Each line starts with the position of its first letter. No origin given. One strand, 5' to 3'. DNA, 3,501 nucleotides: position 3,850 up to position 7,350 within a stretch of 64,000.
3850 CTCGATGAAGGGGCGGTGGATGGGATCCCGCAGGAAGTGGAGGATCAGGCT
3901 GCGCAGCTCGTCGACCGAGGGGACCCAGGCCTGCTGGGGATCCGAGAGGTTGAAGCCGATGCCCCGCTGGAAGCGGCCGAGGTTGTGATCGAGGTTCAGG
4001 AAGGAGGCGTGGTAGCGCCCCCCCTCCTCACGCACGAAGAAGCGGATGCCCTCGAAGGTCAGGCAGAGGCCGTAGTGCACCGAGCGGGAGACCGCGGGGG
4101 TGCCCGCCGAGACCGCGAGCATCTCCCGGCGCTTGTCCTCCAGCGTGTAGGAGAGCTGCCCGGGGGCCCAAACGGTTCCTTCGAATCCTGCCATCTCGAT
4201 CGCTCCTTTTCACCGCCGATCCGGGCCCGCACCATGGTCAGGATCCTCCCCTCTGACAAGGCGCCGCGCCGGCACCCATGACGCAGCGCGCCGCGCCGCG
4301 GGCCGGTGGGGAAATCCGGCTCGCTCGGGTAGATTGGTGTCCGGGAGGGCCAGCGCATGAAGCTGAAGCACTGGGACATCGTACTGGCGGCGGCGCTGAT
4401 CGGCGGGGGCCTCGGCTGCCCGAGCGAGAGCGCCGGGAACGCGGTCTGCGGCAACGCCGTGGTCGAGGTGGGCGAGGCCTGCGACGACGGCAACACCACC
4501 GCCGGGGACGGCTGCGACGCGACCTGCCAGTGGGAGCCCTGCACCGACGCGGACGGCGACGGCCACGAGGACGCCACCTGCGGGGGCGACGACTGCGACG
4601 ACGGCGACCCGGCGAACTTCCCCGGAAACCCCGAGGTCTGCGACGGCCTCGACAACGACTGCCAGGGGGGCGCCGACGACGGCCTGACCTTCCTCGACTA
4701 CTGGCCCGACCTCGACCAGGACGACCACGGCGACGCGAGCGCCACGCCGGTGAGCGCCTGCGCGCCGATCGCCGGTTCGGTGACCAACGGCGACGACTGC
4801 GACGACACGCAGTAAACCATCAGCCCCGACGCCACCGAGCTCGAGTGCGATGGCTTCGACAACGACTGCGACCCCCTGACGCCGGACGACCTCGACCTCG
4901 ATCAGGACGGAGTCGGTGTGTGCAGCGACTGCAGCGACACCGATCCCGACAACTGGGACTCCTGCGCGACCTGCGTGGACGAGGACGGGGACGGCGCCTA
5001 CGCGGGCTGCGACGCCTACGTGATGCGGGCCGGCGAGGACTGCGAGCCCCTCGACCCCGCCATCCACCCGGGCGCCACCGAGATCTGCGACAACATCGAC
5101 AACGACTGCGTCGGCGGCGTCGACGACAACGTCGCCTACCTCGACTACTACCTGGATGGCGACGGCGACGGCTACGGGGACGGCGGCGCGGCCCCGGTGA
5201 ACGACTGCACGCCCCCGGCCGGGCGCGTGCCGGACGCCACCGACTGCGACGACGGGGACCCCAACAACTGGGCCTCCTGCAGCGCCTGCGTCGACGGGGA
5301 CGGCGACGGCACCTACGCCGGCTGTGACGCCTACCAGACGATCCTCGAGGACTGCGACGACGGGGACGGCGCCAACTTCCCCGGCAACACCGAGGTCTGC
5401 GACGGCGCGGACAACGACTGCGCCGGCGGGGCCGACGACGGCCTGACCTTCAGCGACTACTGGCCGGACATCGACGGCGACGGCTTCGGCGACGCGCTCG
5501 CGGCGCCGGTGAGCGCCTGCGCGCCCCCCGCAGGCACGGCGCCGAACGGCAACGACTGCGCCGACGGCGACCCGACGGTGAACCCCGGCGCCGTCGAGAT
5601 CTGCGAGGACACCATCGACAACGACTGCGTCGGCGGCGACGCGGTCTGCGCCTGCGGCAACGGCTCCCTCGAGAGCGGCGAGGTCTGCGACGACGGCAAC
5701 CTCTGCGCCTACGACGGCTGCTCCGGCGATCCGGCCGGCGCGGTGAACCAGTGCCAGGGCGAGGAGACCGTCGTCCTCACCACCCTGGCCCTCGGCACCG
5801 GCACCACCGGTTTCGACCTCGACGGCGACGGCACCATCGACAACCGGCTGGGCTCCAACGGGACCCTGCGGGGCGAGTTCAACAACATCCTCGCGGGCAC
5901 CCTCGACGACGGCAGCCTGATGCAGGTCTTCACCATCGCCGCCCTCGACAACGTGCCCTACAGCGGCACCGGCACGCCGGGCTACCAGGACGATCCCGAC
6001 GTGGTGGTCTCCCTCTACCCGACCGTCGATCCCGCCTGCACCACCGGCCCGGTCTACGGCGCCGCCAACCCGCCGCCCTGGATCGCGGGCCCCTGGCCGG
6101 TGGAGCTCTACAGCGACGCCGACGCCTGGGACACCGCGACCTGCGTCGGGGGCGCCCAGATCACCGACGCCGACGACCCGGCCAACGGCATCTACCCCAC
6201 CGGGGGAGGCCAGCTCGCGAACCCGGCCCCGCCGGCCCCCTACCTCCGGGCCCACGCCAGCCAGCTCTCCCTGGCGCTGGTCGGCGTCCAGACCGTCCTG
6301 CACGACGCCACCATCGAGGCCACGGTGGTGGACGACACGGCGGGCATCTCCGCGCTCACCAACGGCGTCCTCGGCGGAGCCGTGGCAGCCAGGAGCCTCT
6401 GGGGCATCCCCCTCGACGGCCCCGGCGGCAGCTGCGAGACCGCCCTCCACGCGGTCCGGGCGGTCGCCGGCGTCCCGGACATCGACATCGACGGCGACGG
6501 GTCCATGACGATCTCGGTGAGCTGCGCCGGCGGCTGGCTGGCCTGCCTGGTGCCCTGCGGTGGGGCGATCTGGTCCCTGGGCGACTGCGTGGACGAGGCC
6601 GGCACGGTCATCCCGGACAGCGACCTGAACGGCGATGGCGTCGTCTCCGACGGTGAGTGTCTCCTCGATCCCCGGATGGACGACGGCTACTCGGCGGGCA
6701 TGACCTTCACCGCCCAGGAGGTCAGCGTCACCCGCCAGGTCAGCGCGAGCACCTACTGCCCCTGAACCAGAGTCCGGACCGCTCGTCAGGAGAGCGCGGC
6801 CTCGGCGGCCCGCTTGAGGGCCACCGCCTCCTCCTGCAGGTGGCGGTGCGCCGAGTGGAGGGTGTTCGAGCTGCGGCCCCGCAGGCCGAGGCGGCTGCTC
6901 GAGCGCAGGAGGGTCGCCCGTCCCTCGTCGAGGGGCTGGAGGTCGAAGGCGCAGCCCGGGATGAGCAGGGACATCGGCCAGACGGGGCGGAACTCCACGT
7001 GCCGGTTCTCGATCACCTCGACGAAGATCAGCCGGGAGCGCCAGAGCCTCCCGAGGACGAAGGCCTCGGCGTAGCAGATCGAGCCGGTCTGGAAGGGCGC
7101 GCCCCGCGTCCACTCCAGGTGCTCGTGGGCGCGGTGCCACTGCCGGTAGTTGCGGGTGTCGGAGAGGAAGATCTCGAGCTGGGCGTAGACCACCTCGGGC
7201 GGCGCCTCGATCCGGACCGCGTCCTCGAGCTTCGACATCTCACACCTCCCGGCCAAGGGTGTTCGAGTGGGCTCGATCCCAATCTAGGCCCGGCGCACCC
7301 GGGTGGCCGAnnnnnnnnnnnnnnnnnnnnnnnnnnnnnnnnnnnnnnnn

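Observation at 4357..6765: Cys-rich MopE-like repeat protein interrupted by a single in-frame TAA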

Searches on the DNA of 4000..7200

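Call 66: search_rna_families(source=window, start=4000, end=7200, threshold=evalue, max_evalue=1)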
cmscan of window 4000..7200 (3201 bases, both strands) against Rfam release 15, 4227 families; matches with E-value up to 1: 3.
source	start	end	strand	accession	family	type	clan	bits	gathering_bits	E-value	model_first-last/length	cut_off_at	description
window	6973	7058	+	RF01779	AS1726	Gene;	-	27.7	50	0.14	1-78/78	no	AS1726 sRNA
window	5347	5412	-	RF01059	mir-598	Gene; miRNA;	-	23.1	69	0.14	1-80/80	no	mir-598 microRNA precursor family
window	4865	4954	-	RF02226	sX7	Gene; sRNA;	-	19.9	55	0.96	1-95/95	no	Xanthomonas sRNA sX7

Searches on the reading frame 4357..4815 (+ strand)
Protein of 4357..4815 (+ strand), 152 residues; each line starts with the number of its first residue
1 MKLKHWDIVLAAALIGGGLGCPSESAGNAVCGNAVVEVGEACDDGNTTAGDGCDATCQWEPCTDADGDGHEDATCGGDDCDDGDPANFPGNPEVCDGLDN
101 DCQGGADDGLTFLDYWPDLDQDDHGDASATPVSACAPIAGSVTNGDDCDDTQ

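Call 5: search_protein_families(library=pfam, proteins=[window:4357-4812:+], max_evalue=0.01)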
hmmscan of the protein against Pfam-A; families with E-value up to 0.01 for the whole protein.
window:4357-4812:+ (152 aa): 2 families
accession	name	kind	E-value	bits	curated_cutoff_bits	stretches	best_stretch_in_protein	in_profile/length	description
PF11617.13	Cu-binding_MopE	-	3.9e-09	37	27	1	79-108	1-30/30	Putative metal-binding motif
PF13948.11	DUF4215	-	8.9e-05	23.1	27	1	30-58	20-47/47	Domain of unknown function (DUF4215)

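Call 8: find_encoding_contigs(protein=window:4357-4815:+, flank=6000, max_places=6)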
Protein window:4357-4815:+ (152 aa): no gene with exactly this product is on record in the collection.

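Call 35: search_protein_families(library=ncbifam, proteins=[window:4357-4812:+], max_evalue=0.01)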
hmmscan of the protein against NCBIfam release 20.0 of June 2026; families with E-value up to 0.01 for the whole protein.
window:4357-4812:+ (152 aa): 1 family
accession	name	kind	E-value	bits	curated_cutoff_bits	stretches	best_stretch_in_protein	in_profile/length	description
TIGR02232.1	myxo_disulf_rpt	repeat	1.1e-10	41.1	20.8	1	30-61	3-34/38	cysteine-rich acidic repeat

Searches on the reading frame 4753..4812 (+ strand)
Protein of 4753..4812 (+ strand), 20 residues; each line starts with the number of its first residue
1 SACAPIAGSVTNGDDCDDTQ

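Call 16: search_protein_families(library=pfam, proteins=[window:4753-4812:+], max_evalue=10)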
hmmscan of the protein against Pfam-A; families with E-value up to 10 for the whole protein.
seq(20 aa): 0 families

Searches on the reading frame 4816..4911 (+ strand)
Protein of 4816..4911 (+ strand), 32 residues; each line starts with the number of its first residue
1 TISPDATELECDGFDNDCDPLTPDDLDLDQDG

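Call 16: search_protein_families(library=pfam, proteins=[window:4816-4911:+], max_evalue=10)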
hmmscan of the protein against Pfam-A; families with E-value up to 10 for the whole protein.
seq(32 aa): 1 family
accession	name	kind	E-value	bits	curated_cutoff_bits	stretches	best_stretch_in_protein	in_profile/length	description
PF11617.13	Cu-binding_MopE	-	9.5e-05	23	27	1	1-20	8-26/30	Putative metal-binding motif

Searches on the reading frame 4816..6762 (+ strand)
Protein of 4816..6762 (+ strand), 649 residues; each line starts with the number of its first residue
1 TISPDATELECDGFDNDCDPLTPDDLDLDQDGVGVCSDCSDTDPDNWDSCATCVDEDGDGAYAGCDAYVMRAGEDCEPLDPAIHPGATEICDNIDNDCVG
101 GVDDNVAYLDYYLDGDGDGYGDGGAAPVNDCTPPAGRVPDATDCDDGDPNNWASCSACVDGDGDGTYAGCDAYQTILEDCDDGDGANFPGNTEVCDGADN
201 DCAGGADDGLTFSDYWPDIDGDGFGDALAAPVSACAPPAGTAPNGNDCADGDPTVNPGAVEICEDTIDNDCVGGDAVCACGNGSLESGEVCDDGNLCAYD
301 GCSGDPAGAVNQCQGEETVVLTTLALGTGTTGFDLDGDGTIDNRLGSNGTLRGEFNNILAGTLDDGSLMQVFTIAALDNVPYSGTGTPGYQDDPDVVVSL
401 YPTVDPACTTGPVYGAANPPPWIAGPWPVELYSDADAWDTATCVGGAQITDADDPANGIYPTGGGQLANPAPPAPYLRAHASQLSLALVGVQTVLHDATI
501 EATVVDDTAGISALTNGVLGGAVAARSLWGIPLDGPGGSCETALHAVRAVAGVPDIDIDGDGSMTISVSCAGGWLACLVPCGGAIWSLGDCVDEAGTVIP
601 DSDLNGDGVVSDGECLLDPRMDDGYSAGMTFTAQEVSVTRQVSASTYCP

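Call 5: search_protein_families(library=pfam, proteins=[window:4816-6762:+], max_evalue=0.01)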
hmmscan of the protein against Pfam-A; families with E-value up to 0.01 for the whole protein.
window:4816-6762:+ (649 aa): 1 family
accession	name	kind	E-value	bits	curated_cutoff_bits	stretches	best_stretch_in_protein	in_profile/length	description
PF11617.13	Cu-binding_MopE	-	3.7e-22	78.7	27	4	75-104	1-30/30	Putative metal-binding motif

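Call 35: search_protein_families(library=ncbifam, proteins=[window:4918-6762:+], max_evalue=0.01)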
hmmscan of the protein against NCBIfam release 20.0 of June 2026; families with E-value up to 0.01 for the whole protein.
window:4918-6762:+ (615 aa): 1 family
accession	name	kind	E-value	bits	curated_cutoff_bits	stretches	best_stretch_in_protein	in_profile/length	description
TIGR02232.1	myxo_disulf_rpt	repeat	5.4e-06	26.1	20.8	1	245-270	3-28/38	cysteine-rich acidic repeat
